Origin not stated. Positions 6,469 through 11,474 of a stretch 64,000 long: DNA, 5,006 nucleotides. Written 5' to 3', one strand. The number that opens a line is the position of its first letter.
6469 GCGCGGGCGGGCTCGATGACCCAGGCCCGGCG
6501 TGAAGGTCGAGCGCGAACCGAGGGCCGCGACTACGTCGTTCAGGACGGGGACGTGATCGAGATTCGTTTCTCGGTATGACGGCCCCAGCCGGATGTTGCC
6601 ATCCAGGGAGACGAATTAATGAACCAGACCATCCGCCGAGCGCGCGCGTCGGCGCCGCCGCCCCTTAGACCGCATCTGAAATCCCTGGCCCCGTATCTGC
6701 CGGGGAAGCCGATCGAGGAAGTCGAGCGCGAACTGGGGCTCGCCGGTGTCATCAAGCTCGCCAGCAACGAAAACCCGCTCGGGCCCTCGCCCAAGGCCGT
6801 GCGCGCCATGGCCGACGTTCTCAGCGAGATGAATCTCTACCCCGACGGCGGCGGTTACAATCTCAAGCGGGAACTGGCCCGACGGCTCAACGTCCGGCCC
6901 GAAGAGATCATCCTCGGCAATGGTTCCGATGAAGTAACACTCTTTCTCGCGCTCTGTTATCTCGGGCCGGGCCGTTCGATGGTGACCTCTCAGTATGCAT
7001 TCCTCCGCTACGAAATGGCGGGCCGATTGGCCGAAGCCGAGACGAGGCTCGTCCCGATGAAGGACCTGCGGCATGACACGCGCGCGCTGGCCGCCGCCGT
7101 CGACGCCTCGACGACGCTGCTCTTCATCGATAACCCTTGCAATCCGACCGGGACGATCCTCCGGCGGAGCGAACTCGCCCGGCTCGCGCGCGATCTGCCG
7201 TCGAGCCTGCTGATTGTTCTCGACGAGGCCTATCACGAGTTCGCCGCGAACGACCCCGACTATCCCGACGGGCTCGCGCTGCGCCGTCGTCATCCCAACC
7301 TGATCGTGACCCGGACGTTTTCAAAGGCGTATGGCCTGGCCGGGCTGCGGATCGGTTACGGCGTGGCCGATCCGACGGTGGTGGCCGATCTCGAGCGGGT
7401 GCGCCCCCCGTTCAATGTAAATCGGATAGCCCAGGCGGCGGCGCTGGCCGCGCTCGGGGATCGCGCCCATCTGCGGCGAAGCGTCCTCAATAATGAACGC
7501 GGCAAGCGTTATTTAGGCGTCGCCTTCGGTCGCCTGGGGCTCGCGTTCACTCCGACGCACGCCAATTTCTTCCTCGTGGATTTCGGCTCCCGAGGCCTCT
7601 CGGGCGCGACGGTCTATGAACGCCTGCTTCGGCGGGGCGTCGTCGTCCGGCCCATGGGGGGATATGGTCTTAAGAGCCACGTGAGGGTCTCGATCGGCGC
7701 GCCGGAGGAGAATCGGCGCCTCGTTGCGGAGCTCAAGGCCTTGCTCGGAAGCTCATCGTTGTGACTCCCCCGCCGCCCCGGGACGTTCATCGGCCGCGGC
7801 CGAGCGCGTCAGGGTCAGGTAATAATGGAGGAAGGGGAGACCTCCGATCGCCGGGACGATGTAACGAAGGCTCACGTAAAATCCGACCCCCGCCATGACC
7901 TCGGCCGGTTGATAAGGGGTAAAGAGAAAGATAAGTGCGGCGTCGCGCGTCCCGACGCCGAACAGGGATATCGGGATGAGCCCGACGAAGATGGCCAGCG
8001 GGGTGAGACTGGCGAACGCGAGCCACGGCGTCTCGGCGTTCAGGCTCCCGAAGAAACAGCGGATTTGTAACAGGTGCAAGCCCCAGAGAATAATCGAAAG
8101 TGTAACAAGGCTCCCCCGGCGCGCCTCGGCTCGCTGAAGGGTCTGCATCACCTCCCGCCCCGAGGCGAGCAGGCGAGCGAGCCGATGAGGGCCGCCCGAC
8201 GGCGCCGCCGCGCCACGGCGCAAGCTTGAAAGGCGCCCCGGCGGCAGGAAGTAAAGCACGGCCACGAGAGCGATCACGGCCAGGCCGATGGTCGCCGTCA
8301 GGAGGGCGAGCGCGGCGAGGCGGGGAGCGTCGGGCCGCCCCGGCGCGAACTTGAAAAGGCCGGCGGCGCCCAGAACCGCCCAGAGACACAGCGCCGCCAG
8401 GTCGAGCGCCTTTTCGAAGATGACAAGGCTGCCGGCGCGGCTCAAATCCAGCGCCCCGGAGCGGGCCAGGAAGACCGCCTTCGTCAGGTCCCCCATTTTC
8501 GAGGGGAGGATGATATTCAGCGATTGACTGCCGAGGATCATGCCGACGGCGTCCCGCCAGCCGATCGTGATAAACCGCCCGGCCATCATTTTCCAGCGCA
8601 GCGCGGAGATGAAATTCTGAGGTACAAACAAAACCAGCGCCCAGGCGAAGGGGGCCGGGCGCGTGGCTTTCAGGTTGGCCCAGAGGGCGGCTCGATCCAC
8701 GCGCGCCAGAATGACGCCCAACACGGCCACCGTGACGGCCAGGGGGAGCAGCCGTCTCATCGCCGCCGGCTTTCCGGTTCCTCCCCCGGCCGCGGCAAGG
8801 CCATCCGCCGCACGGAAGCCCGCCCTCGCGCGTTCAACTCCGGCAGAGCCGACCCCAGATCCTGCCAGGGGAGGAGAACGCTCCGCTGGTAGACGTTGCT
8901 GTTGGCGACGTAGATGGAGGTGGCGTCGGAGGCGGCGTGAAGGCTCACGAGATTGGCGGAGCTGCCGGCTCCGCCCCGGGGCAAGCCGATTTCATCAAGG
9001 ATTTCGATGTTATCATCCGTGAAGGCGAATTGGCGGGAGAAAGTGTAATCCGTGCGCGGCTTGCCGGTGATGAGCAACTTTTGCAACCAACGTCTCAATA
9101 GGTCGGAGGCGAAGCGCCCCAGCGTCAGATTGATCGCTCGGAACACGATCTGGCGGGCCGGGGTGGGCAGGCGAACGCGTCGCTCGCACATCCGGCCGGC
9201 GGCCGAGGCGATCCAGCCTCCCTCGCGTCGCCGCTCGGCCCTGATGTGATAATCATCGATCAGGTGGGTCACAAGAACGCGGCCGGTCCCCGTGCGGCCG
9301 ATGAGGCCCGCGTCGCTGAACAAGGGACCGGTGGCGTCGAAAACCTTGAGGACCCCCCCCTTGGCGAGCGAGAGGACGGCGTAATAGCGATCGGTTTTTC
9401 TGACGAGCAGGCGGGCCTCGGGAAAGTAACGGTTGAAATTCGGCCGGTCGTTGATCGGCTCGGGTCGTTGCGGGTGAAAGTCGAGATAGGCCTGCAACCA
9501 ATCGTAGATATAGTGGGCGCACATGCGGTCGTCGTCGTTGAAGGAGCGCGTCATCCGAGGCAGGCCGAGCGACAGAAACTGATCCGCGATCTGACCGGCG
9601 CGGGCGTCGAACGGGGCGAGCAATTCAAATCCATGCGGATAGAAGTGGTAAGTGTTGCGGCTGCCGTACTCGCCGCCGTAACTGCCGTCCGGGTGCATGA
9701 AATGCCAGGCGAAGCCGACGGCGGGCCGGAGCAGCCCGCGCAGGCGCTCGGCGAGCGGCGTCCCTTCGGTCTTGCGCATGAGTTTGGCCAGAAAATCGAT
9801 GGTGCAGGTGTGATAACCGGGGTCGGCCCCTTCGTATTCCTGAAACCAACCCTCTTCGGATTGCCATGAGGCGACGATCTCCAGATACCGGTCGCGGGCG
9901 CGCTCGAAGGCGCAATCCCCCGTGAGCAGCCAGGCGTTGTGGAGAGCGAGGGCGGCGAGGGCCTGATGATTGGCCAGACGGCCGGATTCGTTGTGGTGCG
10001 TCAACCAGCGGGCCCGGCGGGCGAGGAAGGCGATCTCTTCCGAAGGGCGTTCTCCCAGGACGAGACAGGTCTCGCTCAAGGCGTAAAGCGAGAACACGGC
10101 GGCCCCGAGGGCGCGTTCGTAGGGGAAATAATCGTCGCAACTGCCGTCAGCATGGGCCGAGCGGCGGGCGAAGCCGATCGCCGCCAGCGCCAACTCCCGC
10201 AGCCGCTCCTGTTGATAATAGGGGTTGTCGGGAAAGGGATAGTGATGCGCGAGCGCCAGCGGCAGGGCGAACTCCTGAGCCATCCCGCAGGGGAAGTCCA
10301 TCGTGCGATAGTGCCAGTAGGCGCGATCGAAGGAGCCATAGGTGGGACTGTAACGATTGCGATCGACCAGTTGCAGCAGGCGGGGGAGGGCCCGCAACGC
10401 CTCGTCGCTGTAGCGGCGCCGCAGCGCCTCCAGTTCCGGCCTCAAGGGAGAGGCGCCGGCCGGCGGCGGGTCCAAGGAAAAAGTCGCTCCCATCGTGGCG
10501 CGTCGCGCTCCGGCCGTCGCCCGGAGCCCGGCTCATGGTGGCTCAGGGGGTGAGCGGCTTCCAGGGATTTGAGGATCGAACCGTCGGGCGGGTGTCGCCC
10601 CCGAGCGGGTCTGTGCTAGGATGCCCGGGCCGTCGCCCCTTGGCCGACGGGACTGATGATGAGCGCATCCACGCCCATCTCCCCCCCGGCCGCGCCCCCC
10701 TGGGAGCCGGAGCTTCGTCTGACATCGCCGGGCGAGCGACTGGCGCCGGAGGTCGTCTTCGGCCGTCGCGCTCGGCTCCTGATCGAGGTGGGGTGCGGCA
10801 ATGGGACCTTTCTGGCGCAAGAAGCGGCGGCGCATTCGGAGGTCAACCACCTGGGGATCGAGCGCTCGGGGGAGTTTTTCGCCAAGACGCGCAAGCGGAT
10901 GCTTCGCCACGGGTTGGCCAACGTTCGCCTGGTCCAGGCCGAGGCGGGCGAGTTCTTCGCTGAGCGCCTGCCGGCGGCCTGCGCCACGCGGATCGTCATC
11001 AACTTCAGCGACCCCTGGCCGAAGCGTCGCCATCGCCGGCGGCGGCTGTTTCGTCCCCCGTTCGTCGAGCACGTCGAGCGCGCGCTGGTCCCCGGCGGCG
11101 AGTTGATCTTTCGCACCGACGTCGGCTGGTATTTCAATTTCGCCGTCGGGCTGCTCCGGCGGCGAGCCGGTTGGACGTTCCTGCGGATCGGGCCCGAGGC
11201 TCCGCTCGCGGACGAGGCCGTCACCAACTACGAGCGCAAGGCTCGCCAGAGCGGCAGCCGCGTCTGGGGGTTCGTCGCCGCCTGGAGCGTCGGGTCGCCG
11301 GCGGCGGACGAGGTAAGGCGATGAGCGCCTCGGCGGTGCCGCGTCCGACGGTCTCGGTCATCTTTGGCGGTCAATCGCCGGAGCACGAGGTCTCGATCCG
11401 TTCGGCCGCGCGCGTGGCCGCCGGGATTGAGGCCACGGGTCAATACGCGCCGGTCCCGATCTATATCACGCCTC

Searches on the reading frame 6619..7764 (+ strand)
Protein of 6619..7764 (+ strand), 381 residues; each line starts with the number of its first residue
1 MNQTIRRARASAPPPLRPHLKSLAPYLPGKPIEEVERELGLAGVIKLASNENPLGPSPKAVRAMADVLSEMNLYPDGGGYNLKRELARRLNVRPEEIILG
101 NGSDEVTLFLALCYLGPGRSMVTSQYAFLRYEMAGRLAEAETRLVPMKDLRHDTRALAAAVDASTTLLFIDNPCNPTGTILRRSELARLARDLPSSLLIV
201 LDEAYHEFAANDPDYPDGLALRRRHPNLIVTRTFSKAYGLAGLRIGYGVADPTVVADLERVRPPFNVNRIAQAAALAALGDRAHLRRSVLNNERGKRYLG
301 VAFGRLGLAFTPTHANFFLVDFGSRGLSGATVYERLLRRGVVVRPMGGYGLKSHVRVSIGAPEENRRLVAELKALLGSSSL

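Call 14: search_protein_families(library=pfam, proteins=[window:6619-7764:+], max_evalue=0.01)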
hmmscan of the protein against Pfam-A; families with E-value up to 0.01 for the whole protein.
window:6619-7764:+ (381 aa): 1 family
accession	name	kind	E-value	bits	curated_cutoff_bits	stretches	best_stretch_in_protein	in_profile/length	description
PF00155.27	Aminotran_1_2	-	2.5e-56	191.9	19.7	1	43-371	2-360/361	Aminotransferase class I and II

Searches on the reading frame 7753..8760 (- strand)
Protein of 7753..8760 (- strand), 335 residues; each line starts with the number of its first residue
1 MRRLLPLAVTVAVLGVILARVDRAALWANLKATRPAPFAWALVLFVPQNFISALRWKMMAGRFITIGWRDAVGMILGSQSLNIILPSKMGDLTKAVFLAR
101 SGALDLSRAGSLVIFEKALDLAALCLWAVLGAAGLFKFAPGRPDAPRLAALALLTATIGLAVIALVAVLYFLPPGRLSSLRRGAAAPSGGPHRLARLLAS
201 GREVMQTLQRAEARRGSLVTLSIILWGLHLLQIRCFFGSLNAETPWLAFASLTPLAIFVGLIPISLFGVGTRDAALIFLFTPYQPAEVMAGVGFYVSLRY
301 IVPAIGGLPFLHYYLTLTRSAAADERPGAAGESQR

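Call 14: search_protein_families(library=pfam, proteins=[window:7753-8760:-], max_evalue=0.01)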
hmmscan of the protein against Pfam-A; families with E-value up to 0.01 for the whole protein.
window:7753-8760:- (335 aa): 1 family
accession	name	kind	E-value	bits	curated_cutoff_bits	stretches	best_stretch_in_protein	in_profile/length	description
PF03706.18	LPG_synthase_TM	-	1e-31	111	33.4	1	4-307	2-302/302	Lysylphosphatidylglycerol synthase TM region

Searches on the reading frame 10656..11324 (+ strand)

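Call 27: search_protein_families(library=ncbifam, proteins=[window:10656-11324:+], max_evalue=0.01)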
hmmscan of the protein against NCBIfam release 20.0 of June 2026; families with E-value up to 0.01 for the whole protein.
window:10656-11324:+ (222 aa): 11 families
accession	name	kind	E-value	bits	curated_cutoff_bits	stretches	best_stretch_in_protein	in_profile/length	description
TIGR00091.1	TIGR00091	equivalog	1.7e-35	122.2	112.65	1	34-205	12-187/194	tRNA (guanosine(46)-N7)-methyltransferase TrmB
NF001080.0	PRK00121.2-2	equivalog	7.7e-23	80.9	132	1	39-168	47-175/224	tRNA (guanosine(46)-N7)-methyltransferase TrmB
NF010719.0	PRK14121.1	equivalog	2.5e-18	66.3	402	1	38-167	122-248/396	tRNA (guanosine(46)-N7)-methyltransferase TrmB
NF002421.0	PRK01544.1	equivalog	2.1e-11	43.2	567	1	34-196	343-505/524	bifunctional peptide chain release factor N(5)-glutamine methyltransferase PrmC/tRNA (guanosine(46)-N7)-methyltransferase TrmB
TIGR04543.1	ketoArg_3Met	equivalog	9.5e-08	31.5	425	1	39-111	150-223/336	2-ketoarginine methyltransferase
NF043040.1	corrin_prot_MT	hypoth_equivalog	0.00025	20.6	180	1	39-100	42-102/216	corrinoid protein-associated methyltransferase CpaM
TIGR02469.1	CbiT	equivalog_domain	0.00028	21.1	78.3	1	41-102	22-83/124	precorrin-6Y C5,15-methyltransferase (decarboxylating) subunit CbiT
NF050150.1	RiPP_MTase_ApyS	equivalog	0.00045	19.5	400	1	38-108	141-211/323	RiPP biosynthesis methyltransferase ApyS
NF006138.0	PRK08287.1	equivalog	0.0018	18.1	210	1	38-98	31-91/189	decarboxylating cobalt-precorrin-6B (C(15))-methyltransferase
NF051863.1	16S_A1408_WarA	equivalog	0.0027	17.4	305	1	42-121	2-79/190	16S rRNA (adenine(1408)-N(1))-methyltransferase WarA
NF002909.0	PRK03522.2-1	equivalog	0.0069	15.6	553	1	42-104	236-296/374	23S rRNA (uracil(747)-C(5))-methyltransferase RlmC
